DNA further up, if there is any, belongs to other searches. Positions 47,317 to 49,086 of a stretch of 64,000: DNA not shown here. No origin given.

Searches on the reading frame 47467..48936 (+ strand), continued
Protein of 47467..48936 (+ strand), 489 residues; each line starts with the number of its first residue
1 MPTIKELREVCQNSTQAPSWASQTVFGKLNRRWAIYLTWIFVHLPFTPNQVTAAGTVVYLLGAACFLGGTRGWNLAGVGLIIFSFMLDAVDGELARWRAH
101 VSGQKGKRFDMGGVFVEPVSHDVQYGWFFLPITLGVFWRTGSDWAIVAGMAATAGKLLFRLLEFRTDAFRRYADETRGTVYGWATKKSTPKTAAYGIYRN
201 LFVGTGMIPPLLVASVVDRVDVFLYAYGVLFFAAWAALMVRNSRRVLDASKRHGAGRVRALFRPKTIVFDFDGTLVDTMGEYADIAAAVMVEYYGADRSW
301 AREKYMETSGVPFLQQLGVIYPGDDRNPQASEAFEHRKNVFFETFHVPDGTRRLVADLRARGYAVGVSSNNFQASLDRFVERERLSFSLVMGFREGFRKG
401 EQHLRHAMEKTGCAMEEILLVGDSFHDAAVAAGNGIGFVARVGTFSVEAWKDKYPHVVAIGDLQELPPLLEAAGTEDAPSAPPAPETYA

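Call 38: find_homologous_proteins(query=A1, max_evalue=0.00001)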
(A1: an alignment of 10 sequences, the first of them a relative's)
Query A1 (10 sequences) (489 aa, profile of the alignment): 58 proteins with E <= 0.00001 among 8000 candidates.
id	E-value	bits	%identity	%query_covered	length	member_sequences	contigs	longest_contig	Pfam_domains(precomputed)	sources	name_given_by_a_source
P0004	7.5e-247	838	65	96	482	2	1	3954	PF13419.13,PF00702.33,PF01066.27,PF12710.14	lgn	-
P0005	2.4e-245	833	63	100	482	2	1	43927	PF13419.13,PF00702.33,PF01066.27,PF12710.14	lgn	-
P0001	2.4e-244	829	100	100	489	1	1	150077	PF13419.13,PF00702.33,PF01066.27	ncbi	-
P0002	3.1e-241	819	79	100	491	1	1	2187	PF13419.13,PF00702.33,PF12710.14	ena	-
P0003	6.0e-241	818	68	98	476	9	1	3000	PF13419.13,PF00702.33,PF01066.27,PF12710.14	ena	-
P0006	5.5e-231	785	45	96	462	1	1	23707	PF13419.13,PF00702.33,PF12710.14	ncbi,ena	-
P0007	2.5e-230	783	44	96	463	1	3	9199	PF13419.13,PF00702.33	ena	-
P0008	8.6e-108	379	47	53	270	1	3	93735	-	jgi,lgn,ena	-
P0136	3.2e-103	364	57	50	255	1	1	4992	-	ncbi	-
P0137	3.6e-103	364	55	51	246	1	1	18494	-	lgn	-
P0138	4.0e-103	364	54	53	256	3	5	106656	PF01066.27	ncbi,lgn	-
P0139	2.1e-102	361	55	51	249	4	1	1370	PF01066.27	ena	-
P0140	3.4e-101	357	57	47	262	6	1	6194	PF01066.27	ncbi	ncbi:MAG: CDP-alcohol phosphatidyltransferase family protein [Patescibacteria group bacterium]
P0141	6.5e-101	356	53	51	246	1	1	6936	-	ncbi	-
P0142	2.1e-100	355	53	51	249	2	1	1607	PF01066.27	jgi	-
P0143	6.0e-100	353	54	52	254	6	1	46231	PF01066.27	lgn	-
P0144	1.0e-99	352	53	52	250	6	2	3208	PF01066.27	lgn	-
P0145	1.1e-99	352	53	52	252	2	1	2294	PF01066.27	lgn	-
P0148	4.0e-99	351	53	52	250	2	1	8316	PF01066.27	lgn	-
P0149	5.2e-99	350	53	51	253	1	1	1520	PF01066.27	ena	-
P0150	8.7e-98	346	52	52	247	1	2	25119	PF01066.27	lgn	-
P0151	2.1e-97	345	53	52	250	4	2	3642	PF01066.27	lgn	-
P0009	1.2e-94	336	30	52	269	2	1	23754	PF01066.27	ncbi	ncbi:MAG: CDP-alcohol phosphatidyltransferase family protein [Patescibacteria group bacterium]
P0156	5.1e-90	320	47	51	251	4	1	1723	PF01066.27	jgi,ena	-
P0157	1.4e-89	319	53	47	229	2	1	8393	PF01066.27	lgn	-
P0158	2.7e-89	318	51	48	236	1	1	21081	PF01066.27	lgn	-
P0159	3.6e-89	318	54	46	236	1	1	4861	PF01066.27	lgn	-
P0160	2.4e-88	315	51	47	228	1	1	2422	PF01066.27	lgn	-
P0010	1.5e-80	289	25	48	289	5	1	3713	PF01066.27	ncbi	-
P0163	5.4e-80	287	58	41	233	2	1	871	PF01066.27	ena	-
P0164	2.1e-61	226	36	44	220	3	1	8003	PF01066.27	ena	-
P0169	1.2e-16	79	27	35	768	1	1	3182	PF01066.27,PF03706.19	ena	-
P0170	1.9e-13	68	30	26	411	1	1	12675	PF01066.27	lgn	-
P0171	5.5e-13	67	32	28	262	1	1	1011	PF01066.27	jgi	jgi:phosphatidylglycerophosphate synthase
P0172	5.6e-13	66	31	26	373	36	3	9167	PF01066.27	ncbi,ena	-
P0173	4.7e-12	63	30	25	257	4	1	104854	PF01066.27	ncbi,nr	ncbi:MAG TPA: CDP-alcohol phosphatidyltransferase family protein [Streptosporangiaceae bacterium]|nr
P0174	1.1e-11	62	29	41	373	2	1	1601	PF01066.27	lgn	-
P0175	3.3e-11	61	28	28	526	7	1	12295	PF01066.27,PF12804.14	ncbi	-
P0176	4.6e-11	60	29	22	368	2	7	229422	PF01066.27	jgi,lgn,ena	-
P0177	1.2e-10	59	31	25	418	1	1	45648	PF01066.27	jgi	jgi:1L-myo-inositol 1-phosphate cytidylyltransferase / CDP-L-myo-inositol myo-inositolphosphotransfe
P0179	3.0e-9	54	29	28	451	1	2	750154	PF00483.30,PF01066.27,PF12804.14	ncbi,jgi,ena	-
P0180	3.1e-9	54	25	25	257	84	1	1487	PF01066.27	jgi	jgi:phosphatidylglycerophosphate synthase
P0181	4.1e-9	54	44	14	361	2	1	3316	PF01066.27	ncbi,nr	ncbi:MAG TPA: CDP-alcohol phosphatidyltransferase family protein, partial [Candidatus Methylomirabil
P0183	2.7e-8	51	30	33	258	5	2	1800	PF01066.27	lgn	-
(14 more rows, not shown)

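Call 39: find_encoding_contigs(protein=P0138, flank=10000, max_places=2)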
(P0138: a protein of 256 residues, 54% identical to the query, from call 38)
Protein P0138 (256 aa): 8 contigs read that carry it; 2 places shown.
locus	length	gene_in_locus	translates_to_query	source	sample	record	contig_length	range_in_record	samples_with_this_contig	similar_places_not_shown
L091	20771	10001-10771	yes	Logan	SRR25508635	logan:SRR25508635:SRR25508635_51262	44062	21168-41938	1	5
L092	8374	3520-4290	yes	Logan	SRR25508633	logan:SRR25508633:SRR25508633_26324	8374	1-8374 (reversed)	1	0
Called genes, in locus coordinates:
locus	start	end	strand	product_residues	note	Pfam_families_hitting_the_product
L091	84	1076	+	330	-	PF01370:Epimerase, PF04321:RmlD_sub_bind, PF16363:GDP_Man_Dehyd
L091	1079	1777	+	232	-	PF00535:Glycos_transf_2, PF13641:Glyco_tranf_2_3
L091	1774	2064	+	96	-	-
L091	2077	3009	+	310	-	PF13489:Methyltransf_23, PF07021:MetW (faint), PF08241:Methyltransf_11, PF08242:Methyltransf_12 (weak), PF13649:Methyltransf_25 (weak), PF13847:Methyltransf_31 (weak)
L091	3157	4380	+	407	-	PF01943:Polysacc_synt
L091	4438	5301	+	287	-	PF08003:Methyltransf_9 (weak), PF13489:Methyltransf_23, PF13847:Methyltransf_31, PF08241:Methyltransf_11, PF08242:Methyltransf_12, PF13649:Methyltransf_25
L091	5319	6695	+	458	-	PF04464:Glyphos_transf (faint)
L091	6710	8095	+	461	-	PF04464:Glyphos_transf (faint)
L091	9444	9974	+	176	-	PF08241:Methyltransf_11, PF08242:Methyltransf_12 (weak)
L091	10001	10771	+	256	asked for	PF01066:CDP-OH_P_transf (weak)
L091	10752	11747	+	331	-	PF01408:GFO_IDH_MocA, PF02894:GFO_IDH_MocA_C, PF22725:GFO_IDH_MocA_C3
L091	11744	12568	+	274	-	PF00106:adh_short, PF08659:KR (weak), PF13561:adh_short_C2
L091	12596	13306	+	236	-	PF02348:CTP_transf_3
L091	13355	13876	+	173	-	PF07883:Cupin_2 (faint)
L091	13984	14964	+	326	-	PF00892:EamA, PF03151:TPT (weak), PF00892:EamA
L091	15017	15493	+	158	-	-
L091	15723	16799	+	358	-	PF03102:NeuB, PF08666:SAF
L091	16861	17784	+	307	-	PF01928:CYTH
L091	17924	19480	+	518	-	PF08757:CotH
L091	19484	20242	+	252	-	PF09359:VTC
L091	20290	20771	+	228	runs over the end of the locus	PF16316:DUF4956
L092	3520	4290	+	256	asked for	PF01066:CDP-OH_P_transf (weak)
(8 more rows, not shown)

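Call 40: find_encoding_contigs(protein=P0143, flank=10000, max_places=1)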
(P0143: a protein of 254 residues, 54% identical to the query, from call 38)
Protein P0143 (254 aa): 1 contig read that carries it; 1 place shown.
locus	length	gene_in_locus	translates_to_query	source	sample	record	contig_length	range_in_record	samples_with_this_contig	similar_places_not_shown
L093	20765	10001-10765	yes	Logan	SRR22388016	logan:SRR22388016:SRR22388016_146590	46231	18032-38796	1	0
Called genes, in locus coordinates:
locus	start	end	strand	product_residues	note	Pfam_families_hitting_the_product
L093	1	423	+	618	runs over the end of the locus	-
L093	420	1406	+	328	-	PF01370:Epimerase, PF02719:Polysacc_synt_2, PF04321:RmlD_sub_bind, PF05368:NmrA (weak), PF01073:3Beta_HSD, PF07993:NAD_binding_4 (faint), PF16363:GDP_Man_Dehyd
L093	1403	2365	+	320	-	PF04321:RmlD_sub_bind, PF01370:Epimerase, PF02719:Polysacc_synt_2 (faint), PF16363:GDP_Man_Dehyd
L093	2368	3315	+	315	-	PF05721:PhyH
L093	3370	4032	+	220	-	PF00535:Glycos_transf_2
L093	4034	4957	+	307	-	PF13489:Methyltransf_23, PF07021:MetW (weak), PF08241:Methyltransf_11, PF08242:Methyltransf_12, PF13649:Methyltransf_25, PF13847:Methyltransf_31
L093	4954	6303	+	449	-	PF01943:Polysacc_synt, PF13440:Polysacc_synt_3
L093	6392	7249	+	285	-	PF13489:Methyltransf_23, PF07021:MetW (weak), PF13847:Methyltransf_31, PF08241:Methyltransf_11, PF08242:Methyltransf_12, PF13649:Methyltransf_25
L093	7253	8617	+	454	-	-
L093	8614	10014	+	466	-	PF04464:Glyphos_transf (faint)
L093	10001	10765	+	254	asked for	PF01066:CDP-OH_P_transf (weak)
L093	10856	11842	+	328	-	PF01408:GFO_IDH_MocA, PF02894:GFO_IDH_MocA_C, PF22725:GFO_IDH_MocA_C3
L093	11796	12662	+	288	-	PF00106:adh_short, PF08659:KR (weak), PF13561:adh_short_C2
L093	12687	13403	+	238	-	PF02348:CTP_transf_3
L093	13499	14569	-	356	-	-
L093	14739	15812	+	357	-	PF03102:NeuB, PF08666:SAF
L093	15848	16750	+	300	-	PF01928:CYTH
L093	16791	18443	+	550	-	PF08757:CotH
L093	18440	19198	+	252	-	PF09359:VTC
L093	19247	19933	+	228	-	PF16316:DUF4956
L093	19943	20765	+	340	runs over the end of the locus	PF05368:NmrA, PF01073:3Beta_HSD, PF01370:Epimerase, PF02719:Polysacc_synt_2, PF04321:RmlD_sub_bind, PF07993:NAD_binding_4, PF13460:NAD_binding_10, PF16363:GDP_Man_Dehyd, +2 more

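Call 42: find_encoding_contigs(protein=P0002, flank=3000, max_places=3)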
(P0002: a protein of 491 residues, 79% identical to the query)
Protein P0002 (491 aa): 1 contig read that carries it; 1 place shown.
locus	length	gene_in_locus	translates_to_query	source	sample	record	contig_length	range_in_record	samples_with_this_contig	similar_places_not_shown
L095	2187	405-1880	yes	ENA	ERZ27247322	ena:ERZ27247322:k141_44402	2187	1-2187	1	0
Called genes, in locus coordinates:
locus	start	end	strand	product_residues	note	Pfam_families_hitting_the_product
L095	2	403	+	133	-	?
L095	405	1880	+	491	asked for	PF00702:Hydrolase, PF12710:HAD (weak), PF13419:HAD_2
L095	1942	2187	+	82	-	?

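Call 50: search_protein_families(library=pfam, proteins=[L017:3333-4844:+, L017:6473-7669:-, L017:7849-8595:+, L017:8592-9896:+, L017:9868-11406:+, L017:11411-12958:-, L017:12745-14268:-, L017:14211-16304:-])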
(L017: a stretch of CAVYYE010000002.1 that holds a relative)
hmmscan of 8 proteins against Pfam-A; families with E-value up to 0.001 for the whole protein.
L017:3333-4844:+ (503 aa): 1 family
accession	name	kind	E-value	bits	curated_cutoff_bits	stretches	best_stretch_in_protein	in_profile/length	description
PF01066.26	CDP-OH_P_transf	-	5.9e-10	40.2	22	1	284-413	3-119/152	CDP-alcohol phosphatidyltransferase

L017:6473-7669:- (398 aa): 1 family
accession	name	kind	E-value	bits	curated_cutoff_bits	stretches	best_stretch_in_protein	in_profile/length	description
PF00266.25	Aminotran_5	-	2.6e-24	86.4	21.5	1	47-351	27-336/371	Aminotransferase class-V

L017:7849-8595:+ (248 aa): 3 families
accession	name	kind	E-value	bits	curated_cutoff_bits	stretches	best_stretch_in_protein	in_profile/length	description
PF12804.13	NTP_transf_3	-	2.4e-13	51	27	1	3-131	1-123/160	MobA-like NTP transferase domain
PF00483.29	NTP_transferase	-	1e-08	35.5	21.2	1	2-69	1-68/245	Nucleotidyl transferase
PF01128.25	IspD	-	0.00083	19.6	27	0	2-64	2-61/221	2-C-methyl-D-erythritol 4-phosphate cytidylyltransferase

L017:8592-9896:+ (434 aa): 1 family
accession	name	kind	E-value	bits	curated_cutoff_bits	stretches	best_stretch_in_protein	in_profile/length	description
PF01066.26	CDP-OH_P_transf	-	3.1e-10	41.1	22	1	208-302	3-92/152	CDP-alcohol phosphatidyltransferase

L017:9868-11406:+ (512 aa): 3 families
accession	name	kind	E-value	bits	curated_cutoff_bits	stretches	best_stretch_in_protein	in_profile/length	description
PF12804.13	NTP_transf_3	-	1.3e-14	55.1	27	1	266-392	1-120/160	MobA-like NTP transferase domain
PF00483.29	NTP_transferase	-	1.7e-09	38.1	21.2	1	266-394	2-135/245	Nucleotidyl transferase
PF01128.25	IspD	-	0.00083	19.6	27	0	264-315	1-49/221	2-C-methyl-D-erythritol 4-phosphate cytidylyltransferase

L017:11411-12958:- (515 aa): 1 family
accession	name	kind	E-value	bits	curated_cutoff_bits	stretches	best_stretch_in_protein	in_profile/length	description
PF01066.26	CDP-OH_P_transf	-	1.2e-09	39.2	22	1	309-412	2-94/152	CDP-alcohol phosphatidyltransferase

L017:12745-14268:- (507 aa): 2 families
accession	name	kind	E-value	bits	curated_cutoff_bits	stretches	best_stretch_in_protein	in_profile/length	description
PF13440.11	Polysacc_synt_3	-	5.4e-59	200.3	23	1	63-340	7-284/293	Polysaccharide biosynthesis protein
PF01943.22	Polysacc_synt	-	4.7e-23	82.4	28.2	1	60-299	28-273/274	Polysaccharide biosynthesis protein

L017:14211-16304:- (697 aa): 3 families
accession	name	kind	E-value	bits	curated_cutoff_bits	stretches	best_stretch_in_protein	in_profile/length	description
PF00733.27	Asn_synthase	-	4.8e-99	332.8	21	1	308-682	2-354/354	Asparagine synthase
PF13537.11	GATase_7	-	3.8e-39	133.9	25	1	112-232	1-122/123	Glutamine amidotransferase domain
PF13522.11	GATase_6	-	2.1e-38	131.7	27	1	97-227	1-130/130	Glutamine amidotransferase domain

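Call 55: search_protein_representatives(protein=window:47467-48936:+)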
Query: 489 residues. Proteins with E-value up to 0.001 (for the whole library): 2477; up to 1e-10: 412; up to 1e-30: 110. The best 150 are listed.
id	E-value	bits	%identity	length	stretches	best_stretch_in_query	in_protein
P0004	1.7e-206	703.4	66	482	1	1-487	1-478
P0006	3.4e-125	435.3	46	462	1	4-469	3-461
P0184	2.2e-97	343.6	41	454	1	3-466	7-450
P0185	1.1e-90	321.5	41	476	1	3-470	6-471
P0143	1.7e-81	291.1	57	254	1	1-246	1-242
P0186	1.5e-51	192.4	37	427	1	40-469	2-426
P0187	2.1e-50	188.6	32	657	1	28-469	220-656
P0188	6.3e-49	183.7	42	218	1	263-469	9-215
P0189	1.9e-45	172.3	45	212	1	265-466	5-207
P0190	1.4e-44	169.4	42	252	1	249-473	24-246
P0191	1.8e-44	169.0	34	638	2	264-466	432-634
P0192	2.1e-44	168.8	44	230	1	261-468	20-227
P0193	3.2e-44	168.2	46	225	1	266-471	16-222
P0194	5.8e-44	167.4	44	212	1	263-450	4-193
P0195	6.1e-44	167.3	38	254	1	1-246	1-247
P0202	1.0e-41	160.0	43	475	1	263-471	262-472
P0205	3.0e-41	158.4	31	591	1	195-470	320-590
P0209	3.0e-40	155.1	31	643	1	28-466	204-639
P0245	5.0e-35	137.9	37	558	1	3-245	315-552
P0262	1.7e-33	132.8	38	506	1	3-238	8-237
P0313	1.3e-27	113.4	32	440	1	260-467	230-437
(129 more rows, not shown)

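Call 56: search_protein_families(library=pfam, proteins=[P0187, P0209, P0191, P0205, P0184, P0186, P0245, P0262, P0202, P0313], max_evalue=0.001)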
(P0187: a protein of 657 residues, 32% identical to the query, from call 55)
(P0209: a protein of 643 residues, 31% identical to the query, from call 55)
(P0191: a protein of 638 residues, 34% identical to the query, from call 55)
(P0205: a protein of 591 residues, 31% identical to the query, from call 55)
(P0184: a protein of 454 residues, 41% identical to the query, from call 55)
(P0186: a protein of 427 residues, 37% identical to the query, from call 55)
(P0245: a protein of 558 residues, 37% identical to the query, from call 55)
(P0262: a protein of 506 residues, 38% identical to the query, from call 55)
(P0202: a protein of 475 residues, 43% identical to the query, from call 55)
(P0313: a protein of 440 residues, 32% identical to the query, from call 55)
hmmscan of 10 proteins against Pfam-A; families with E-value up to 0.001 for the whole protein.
P0187 (657 aa): 4 families
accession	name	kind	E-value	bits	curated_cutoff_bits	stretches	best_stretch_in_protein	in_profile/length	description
PF13419.12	HAD_2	-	2.8e-19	70.4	23.8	1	454-627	1-177/178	Haloacid dehalogenase-like hydrolase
PF00702.32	Hydrolase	-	8.7e-15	56.1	26.4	1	452-616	2-185/191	haloacid dehalogenase-like hydrolase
PF01066.26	CDP-OH_P_transf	-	2.2e-09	38.3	22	1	238-360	2-117/152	CDP-alcohol phosphatidyltransferase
PF12710.13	HAD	-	2.7e-08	34.9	27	1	454-614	1-184/189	haloacid dehalogenase-like hydrolase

P0209 (643 aa): 4 families
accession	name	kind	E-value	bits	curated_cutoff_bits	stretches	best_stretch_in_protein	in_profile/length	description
PF13419.12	HAD_2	-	1.6e-17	64.7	23.8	1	441-613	2-177/178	Haloacid dehalogenase-like hydrolase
PF00702.32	Hydrolase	-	8.9e-16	59.3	26.4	1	438-602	2-185/191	haloacid dehalogenase-like hydrolase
PF01066.26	CDP-OH_P_transf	-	9.1e-12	46.1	22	1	224-323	4-95/152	CDP-alcohol phosphatidyltransferase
PF12710.13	HAD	-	9.6e-06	26.6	27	1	441-600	2-184/189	haloacid dehalogenase-like hydrolase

P0191 (638 aa): 5 families
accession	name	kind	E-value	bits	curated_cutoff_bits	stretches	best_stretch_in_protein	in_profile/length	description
PF13419.12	HAD_2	-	4.9e-21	76.1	23.8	1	435-608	1-177/178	Haloacid dehalogenase-like hydrolase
PF00702.32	Hydrolase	-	9.1e-17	62.5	26.4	1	433-600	2-188/191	haloacid dehalogenase-like hydrolase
PF01066.26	CDP-OH_P_transf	-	5.6e-12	46.7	22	1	215-318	4-101/152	CDP-alcohol phosphatidyltransferase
PF12710.13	HAD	-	9.6e-08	33.1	27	1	436-596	2-185/189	haloacid dehalogenase-like hydrolase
PF13242.12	Hydrolase_like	-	0.00081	19.7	22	0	571-633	9-74/75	HAD-hyrolase-like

P0205 (591 aa): 3 families
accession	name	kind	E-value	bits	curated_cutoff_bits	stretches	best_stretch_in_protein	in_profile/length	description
PF13419.12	HAD_2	-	3.2e-21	76.7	23.8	1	387-561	1-178/178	Haloacid dehalogenase-like hydrolase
PF00702.32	Hydrolase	-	1.7e-17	64.9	26.4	1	384-555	1-191/191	haloacid dehalogenase-like hydrolase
PF12710.13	HAD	-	5.3e-08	33.9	27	1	388-514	2-131/189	haloacid dehalogenase-like hydrolase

P0184 (454 aa): 4 families
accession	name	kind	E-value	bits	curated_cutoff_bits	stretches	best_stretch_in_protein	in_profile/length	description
PF13419.12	HAD_2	-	3.2e-20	73.4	23.8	1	251-424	1-177/178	Haloacid dehalogenase-like hydrolase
PF00702.32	Hydrolase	-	3e-15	57.5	26.4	1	249-415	2-187/191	haloacid dehalogenase-like hydrolase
PF01066.26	CDP-OH_P_transf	-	2e-07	31.9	22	1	51-139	4-86/152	CDP-alcohol phosphatidyltransferase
PF12710.13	HAD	-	2.3e-05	25.4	27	1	251-412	1-185/189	haloacid dehalogenase-like hydrolase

P0186 (427 aa): 4 families
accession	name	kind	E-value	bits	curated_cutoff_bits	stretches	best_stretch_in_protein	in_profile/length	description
PF13419.12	HAD_2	-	1.8e-18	67.7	23.8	1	224-397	1-177/178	Haloacid dehalogenase-like hydrolase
PF00702.32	Hydrolase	-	7.5e-17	62.8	26.4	1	222-390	2-189/191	haloacid dehalogenase-like hydrolase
PF01066.26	CDP-OH_P_transf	-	8e-12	46.2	22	1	8-131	2-118/152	CDP-alcohol phosphatidyltransferase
PF12710.13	HAD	-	5.8e-07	30.6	27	1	224-384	1-184/189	haloacid dehalogenase-like hydrolase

P0245 (558 aa): 2 families
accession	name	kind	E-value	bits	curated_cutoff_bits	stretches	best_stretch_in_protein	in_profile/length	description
PF01636.29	APH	-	3.4e-28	99.5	23.2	1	20-229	4-224/239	Phosphotransferase enzyme family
PF01066.26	CDP-OH_P_transf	-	5.3e-08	33.8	22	1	357-469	3-109/152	CDP-alcohol phosphatidyltransferase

P0262 (506 aa): 3 families
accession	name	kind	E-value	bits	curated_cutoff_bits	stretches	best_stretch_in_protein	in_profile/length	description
PF00483.29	NTP_transferase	-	1.9e-10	41.2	21.2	1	258-373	2-123/245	Nucleotidyl transferase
PF12804.13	NTP_transf_3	-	2.7e-10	41.1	27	1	258-401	1-128/160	MobA-like NTP transferase domain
PF01066.26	CDP-OH_P_transf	-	1.5e-05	25.9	22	1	49-166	2-112/152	CDP-alcohol phosphatidyltransferase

P0202 (475 aa): 7 families
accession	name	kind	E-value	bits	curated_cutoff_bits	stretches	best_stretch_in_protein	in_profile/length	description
PF12804.13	NTP_transf_3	-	8e-16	59.1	27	1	3-126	1-116/160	MobA-like NTP transferase domain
PF13419.12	HAD_2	-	1.6e-14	54.8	23.8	1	266-441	1-177/178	Haloacid dehalogenase-like hydrolase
PF00702.32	Hydrolase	-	7.9e-13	49.7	26.4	1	264-432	2-187/191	haloacid dehalogenase-like hydrolase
PF00483.29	NTP_transferase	-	2.4e-09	37.6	21.2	1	3-131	2-135/245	Nucleotidyl transferase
PF12710.13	HAD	-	3.6e-09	37.8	27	1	266-432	1-188/189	haloacid dehalogenase-like hydrolase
PF01128.25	IspD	-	0.00036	20.8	27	1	1-117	1-114/221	2-C-methyl-D-erythritol 4-phosphate cytidylyltransferase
PF13242.12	Hydrolase_like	-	0.00064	20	22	0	406-452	11-59/75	HAD-hyrolase-like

P0313 (440 aa): 6 families
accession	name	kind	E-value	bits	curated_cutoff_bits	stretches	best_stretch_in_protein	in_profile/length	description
PF13419.12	HAD_2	-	9.2e-21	75.2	23.8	1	238-411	1-178/178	Haloacid dehalogenase-like hydrolase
PF12804.13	NTP_transf_3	-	1.6e-12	48.3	27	1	3-139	1-127/160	MobA-like NTP transferase domain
PF00483.29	NTP_transferase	-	1.6e-12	48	21.2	1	2-113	1-117/245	Nucleotidyl transferase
PF00702.32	Hydrolase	-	8.5e-12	46.3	26.4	1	236-403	2-189/191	haloacid dehalogenase-like hydrolase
PF12710.13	HAD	-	7.7e-08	33.4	27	1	238-402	1-189/189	haloacid dehalogenase-like hydrolase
PF08282.18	Hydrolase_3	-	1.8e-06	28.3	20.9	0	238-264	1-27/255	haloacid dehalogenase-like hydrolase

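Call 70: predict_structure(alignment_id=A2)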
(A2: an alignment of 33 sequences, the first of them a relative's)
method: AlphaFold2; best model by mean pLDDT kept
length: 489 residues; sequences in the alignment: 33
mean_pLDDT: 89.0   pTM: 0.62
mean pLDDT of the five models: 89.0, 88.5, 87.2, 87.1, 86.9
residues with pLDDT >= 90: 349; 70-90: 91; 50-70: 35; < 50: 14
segments of 3 or more residues with pLDDT < 50: 254-260, 485-489
pLDDT, mean of each block of 10 residues (from residue 1): 93 88 93 95 93 95 97 98 95 91 64 78 92 98 98 95 87 67 64 93 95 98 98 96 86 50 87 89 96 98 89 90 96 94 93 96 96 93 96 92 96 94 92 90 90 87 93 63 47
secondary structure, 60 per line:
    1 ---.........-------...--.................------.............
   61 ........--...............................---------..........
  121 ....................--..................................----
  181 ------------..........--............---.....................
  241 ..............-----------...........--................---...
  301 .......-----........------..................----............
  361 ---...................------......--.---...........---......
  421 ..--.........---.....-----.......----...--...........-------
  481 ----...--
elements in order: H4-12 H25-41 H48-68 H71-101 H111-140 H143-176 H193-202 H205-216 H220-254 E266-270 H271-276 H279-294 H298-307 H313-320 H327-344 H349-360 E364-372 H373-382 E389-394 H401-411 E418-422 H425-433 E437-441 H447-453 E458-460 H463-473
